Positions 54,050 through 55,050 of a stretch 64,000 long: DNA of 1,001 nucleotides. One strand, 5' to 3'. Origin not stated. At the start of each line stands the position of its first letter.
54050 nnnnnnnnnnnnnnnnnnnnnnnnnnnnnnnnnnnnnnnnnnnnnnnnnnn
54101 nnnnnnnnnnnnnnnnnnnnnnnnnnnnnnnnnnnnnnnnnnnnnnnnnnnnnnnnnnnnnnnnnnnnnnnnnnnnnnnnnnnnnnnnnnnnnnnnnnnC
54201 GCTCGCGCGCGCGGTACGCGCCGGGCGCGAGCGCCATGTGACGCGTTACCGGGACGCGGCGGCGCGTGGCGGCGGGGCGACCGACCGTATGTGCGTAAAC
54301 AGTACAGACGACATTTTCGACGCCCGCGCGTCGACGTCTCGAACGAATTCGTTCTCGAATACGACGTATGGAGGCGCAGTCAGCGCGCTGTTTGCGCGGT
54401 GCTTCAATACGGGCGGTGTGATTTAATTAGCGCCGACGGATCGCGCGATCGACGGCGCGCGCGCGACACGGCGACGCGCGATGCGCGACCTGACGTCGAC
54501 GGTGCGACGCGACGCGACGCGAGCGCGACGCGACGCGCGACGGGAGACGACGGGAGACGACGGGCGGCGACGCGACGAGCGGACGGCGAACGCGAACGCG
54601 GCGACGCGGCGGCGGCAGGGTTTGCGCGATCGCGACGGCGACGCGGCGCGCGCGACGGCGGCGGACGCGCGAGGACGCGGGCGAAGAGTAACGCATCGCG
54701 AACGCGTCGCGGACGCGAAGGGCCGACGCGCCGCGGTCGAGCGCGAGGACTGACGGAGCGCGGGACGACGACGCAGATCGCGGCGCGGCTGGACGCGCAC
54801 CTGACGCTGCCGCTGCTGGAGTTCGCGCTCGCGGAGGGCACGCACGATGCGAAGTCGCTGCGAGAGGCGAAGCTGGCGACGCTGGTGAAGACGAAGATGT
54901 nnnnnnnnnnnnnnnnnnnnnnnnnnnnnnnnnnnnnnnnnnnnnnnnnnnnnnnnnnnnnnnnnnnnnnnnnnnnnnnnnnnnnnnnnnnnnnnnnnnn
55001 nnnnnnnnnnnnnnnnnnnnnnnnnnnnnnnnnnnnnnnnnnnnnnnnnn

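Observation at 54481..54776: eIF3e starts with a 7-codon micro-exon that ORF-based annotation would miss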

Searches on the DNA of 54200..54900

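Call 31: search_rna_families(source=window, start=54200, end=54900, threshold=evalue, max_evalue=10)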
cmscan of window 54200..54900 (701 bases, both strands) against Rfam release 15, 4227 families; matches with E-value up to 10: 6.
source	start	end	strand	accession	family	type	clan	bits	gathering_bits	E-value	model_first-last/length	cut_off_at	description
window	54428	54481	+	RF00877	mir-592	Gene; miRNA;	-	17.1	67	1.3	1-88/88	no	mir-592 microRNA precursor family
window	54701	54749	+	RF01523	TB10Cs1H2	Gene; snRNA; snoRNA; HACA-box;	-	16.1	50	2.5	1-63/63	no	Trypanosomatid snoRNA TB10Cs1H2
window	54486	54540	+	RF01678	P37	Gene; sRNA;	-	15.3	50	3.8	1-62/62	no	Pseudomonas sRNA P37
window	54730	54784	+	RF00312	snoZ206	Gene; snRNA; snoRNA; CD-box;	-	15.3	50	6.2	1-129/129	no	Small nucleolar RNA Z206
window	54377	54484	+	RF02647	Cis52_sRNA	Gene; sRNA;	-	13.7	56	4.7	1-179/179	no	Ruegeria cis52 sRNA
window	54782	54890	+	RF02932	Betaproteobacteria-1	Gene; sRNA;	-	12.5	49.4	8.7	1-120/120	no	Betaproteobacteria-1 RNA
